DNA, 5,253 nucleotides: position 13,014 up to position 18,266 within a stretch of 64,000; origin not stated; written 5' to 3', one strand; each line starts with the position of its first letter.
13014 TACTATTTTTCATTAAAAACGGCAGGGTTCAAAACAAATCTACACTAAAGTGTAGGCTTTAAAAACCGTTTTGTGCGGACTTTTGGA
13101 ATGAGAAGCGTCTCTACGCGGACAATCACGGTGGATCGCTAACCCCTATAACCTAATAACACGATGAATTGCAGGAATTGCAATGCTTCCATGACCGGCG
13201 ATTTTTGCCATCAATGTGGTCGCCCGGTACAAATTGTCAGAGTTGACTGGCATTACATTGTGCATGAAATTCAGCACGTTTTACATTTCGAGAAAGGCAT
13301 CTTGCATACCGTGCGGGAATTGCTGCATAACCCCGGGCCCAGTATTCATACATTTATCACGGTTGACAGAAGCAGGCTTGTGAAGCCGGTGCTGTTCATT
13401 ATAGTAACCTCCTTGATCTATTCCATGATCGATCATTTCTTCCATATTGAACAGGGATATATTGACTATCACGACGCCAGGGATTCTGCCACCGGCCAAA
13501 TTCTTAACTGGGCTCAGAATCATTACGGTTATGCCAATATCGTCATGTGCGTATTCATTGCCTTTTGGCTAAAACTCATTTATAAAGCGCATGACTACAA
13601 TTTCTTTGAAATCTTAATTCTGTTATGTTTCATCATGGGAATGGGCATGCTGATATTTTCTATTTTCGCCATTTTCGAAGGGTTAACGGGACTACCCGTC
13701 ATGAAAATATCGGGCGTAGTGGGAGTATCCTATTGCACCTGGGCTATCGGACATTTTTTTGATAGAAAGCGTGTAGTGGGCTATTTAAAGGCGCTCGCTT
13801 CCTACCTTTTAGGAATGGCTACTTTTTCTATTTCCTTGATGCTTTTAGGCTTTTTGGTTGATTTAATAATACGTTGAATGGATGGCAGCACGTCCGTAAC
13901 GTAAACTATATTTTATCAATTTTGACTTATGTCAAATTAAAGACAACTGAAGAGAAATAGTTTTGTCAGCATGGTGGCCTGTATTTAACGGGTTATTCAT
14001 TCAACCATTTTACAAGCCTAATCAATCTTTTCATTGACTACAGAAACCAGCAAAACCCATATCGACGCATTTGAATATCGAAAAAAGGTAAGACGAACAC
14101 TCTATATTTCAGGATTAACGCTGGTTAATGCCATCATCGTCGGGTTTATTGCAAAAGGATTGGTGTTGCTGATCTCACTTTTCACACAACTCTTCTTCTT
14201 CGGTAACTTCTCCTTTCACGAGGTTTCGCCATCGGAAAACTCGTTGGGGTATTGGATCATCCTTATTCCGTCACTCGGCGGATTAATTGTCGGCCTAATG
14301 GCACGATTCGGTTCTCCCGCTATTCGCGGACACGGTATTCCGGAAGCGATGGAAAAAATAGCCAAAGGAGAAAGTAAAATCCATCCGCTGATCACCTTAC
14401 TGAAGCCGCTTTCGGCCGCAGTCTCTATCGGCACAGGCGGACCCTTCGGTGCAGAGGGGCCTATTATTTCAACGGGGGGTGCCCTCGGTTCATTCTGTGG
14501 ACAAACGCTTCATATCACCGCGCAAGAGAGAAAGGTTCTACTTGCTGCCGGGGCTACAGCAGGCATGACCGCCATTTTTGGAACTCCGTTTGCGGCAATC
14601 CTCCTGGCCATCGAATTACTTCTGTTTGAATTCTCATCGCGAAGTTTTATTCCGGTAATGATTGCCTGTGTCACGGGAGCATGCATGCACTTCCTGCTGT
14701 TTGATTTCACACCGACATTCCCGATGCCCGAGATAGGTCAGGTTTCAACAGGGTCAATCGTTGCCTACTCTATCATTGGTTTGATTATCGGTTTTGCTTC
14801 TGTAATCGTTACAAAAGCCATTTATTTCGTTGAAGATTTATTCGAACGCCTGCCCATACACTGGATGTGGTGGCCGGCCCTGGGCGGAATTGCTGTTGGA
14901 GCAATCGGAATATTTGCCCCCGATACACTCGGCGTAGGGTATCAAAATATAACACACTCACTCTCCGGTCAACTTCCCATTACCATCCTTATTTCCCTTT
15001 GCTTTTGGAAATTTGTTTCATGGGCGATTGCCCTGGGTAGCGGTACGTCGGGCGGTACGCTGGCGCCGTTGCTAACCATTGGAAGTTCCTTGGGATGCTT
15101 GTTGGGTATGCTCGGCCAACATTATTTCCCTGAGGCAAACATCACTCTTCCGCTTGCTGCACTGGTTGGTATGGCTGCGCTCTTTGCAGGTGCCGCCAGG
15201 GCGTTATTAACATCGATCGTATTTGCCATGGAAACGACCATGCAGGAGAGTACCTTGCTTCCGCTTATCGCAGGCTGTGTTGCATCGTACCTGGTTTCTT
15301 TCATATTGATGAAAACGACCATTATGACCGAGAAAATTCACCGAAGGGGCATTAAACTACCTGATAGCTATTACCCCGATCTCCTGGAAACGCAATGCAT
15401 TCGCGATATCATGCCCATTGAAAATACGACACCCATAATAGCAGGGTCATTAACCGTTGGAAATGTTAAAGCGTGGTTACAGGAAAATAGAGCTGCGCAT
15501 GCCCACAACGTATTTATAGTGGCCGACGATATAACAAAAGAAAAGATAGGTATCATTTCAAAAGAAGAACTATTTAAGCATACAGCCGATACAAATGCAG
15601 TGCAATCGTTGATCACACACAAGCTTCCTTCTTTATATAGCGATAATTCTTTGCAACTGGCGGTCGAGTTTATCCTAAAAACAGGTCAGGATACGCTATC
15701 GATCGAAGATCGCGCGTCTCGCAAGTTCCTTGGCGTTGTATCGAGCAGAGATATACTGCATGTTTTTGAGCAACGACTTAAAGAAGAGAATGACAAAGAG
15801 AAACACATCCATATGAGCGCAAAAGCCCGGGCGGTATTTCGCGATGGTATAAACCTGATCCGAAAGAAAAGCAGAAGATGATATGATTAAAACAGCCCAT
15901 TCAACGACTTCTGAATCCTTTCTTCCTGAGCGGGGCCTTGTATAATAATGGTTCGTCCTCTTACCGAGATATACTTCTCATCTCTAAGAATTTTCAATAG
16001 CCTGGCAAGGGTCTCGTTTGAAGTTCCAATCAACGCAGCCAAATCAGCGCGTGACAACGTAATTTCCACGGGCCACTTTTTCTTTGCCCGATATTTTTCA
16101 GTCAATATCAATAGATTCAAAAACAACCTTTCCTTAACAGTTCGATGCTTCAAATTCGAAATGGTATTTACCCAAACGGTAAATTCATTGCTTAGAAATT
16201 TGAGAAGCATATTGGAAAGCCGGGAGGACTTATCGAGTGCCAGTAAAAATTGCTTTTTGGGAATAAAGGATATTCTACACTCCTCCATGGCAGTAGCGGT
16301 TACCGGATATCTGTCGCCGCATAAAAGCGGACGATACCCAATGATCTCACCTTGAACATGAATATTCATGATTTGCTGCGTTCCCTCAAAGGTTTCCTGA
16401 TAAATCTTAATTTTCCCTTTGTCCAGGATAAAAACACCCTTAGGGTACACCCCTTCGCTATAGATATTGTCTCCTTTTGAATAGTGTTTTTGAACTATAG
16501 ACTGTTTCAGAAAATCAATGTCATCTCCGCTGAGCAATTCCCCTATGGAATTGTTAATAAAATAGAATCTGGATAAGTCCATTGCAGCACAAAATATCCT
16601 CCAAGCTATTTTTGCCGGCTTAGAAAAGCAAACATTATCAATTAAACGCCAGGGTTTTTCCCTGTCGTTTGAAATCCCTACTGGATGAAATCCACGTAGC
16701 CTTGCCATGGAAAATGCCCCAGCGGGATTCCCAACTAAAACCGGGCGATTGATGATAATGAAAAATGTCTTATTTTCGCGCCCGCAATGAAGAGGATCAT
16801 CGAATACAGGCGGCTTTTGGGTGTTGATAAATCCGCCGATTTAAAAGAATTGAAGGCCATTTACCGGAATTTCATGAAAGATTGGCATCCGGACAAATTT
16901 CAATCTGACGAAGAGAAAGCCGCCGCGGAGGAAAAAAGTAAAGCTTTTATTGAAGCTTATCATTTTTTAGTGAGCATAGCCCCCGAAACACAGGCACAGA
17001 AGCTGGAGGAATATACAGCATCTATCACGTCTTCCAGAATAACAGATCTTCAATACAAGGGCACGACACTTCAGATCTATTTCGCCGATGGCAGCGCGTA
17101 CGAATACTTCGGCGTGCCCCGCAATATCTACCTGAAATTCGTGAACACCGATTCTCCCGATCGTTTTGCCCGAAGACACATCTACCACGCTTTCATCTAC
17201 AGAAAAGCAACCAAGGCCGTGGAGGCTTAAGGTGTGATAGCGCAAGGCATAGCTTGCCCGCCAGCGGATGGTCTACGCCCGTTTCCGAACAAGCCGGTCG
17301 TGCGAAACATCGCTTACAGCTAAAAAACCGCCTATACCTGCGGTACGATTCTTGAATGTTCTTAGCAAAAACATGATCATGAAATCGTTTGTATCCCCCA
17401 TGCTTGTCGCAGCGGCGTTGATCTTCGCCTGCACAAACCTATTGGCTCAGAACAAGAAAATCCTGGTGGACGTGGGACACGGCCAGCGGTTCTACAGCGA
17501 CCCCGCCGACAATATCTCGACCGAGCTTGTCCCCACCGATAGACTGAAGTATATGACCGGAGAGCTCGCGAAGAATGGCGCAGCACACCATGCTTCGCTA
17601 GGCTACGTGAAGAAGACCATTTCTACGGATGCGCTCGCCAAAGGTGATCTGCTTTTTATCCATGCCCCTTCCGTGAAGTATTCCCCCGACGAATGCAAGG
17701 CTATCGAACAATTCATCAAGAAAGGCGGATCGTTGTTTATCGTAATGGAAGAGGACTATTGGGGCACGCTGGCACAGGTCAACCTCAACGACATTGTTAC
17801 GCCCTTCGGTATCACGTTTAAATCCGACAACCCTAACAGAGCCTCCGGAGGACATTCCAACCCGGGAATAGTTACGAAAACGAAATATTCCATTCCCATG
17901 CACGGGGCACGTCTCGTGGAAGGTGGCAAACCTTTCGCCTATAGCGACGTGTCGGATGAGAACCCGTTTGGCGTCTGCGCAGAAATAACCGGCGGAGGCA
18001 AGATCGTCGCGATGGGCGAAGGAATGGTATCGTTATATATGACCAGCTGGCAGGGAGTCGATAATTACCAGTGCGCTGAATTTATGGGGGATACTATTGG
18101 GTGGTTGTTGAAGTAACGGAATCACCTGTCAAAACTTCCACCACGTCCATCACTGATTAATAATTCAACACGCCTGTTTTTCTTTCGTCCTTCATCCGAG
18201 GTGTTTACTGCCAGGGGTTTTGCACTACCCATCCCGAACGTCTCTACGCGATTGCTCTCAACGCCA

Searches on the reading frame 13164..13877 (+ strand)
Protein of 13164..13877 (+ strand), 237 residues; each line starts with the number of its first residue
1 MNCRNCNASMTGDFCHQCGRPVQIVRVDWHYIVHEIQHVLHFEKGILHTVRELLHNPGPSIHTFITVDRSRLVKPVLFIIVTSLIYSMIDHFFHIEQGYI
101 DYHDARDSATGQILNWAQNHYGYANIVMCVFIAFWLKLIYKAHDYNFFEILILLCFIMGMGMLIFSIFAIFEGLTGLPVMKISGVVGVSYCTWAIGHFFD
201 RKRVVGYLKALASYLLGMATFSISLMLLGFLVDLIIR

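Call 57: search_protein_families(library=pfam, proteins=[window:13164-13877:+], max_evalue=0.00001)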
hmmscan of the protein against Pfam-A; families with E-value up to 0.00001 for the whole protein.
window:13164-13877:+ (237 aa): 1 family
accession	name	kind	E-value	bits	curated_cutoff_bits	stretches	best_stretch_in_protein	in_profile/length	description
PF12412.13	DUF3667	-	1.9e-07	30.9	27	1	43-86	1-44/45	Protein of unknown function (DUF3667)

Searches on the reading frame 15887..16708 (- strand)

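Call 57: search_protein_families(library=pfam, proteins=[window:15887-16708:-], max_evalue=0.00001)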
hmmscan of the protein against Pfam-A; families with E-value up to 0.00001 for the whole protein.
window:15887-16708:- (273 aa): 2 families
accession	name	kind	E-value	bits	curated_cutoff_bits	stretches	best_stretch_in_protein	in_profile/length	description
PF00027.35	cNMP_binding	-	1.5e-19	70.1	27.5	1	74-159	2-87/89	Cyclic nucleotide-binding domain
PF13545.12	HTH_Crp_2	-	8.5e-12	45.3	27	1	197-258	5-63/70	Crp-like helix-turn-helix domain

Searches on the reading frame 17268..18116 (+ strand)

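Call 57: search_protein_families(library=pfam, proteins=[window:17268-18116:+], max_evalue=0.00001)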
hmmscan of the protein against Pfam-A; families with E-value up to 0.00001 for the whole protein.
window:17268-18116:+ (282 aa): 2 families
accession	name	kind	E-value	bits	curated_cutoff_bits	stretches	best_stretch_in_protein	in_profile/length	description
PF23355.1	IFT52_GIFT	-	5.4e-09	35.9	27.2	1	113-191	33-110/246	IFT52 GIFT domain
PF09822.16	ABC_transp_aux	-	3.9e-07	30.1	34.7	1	124-187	44-117/288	ABC-type uncharacterized transport system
